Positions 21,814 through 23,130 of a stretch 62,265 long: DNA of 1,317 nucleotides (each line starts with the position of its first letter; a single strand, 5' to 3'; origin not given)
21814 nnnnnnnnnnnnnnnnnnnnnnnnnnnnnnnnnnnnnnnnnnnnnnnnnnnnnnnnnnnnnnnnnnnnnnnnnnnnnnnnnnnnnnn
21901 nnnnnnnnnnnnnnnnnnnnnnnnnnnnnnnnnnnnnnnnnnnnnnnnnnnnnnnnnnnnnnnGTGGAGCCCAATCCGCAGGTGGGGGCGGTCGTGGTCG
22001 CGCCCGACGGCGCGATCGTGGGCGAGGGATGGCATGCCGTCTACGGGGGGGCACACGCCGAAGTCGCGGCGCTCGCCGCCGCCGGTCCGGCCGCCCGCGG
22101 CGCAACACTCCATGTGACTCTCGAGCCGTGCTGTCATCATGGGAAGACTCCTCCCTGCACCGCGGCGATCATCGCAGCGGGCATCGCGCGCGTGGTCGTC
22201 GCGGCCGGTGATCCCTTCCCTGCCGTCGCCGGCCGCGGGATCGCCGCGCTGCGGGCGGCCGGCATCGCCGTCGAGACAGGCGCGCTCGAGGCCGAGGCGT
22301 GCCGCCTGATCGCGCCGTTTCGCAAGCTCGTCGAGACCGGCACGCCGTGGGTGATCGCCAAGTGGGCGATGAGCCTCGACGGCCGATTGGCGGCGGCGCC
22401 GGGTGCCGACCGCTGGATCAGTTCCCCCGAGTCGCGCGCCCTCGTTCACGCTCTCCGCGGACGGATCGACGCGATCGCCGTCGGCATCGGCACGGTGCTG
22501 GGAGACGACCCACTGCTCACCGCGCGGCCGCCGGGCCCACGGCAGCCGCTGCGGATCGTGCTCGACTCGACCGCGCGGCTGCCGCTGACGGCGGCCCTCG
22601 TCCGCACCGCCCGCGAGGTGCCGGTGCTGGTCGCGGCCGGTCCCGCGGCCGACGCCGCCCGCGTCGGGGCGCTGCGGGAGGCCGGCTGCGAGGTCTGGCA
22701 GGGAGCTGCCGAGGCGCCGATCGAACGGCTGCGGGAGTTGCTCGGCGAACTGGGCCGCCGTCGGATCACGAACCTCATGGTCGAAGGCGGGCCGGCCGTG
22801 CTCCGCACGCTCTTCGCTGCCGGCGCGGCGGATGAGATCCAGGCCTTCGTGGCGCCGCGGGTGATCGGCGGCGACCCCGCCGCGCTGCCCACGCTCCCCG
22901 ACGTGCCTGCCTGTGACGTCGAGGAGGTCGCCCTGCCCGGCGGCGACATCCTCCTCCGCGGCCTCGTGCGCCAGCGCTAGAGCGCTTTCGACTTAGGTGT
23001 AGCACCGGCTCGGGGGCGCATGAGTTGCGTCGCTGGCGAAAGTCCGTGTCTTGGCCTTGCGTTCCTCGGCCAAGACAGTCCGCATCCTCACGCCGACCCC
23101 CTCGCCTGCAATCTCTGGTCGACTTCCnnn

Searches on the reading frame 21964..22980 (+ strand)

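Call 75: search_protein_families(library=pfam, proteins=[window:21964-22980:+], max_evalue=0.00001)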
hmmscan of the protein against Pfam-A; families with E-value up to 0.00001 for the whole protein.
window:21964-22980:+ (338 aa): 3 families
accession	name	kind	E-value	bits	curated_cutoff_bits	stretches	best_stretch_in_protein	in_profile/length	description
PF01872.23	RibD_C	-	2.3e-41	142.2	24.1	1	128-307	1-171/197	RibD C-terminal domain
PF00383.29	dCMP_cyt_deam_1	-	3.9e-14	52.8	25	1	2-80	21-101/102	Cytidine and deoxycytidylate deaminase zinc-binding region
PF14437.12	MafB19-deam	-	5e-07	30.2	27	1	6-96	24-116/142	MafB19-like deaminase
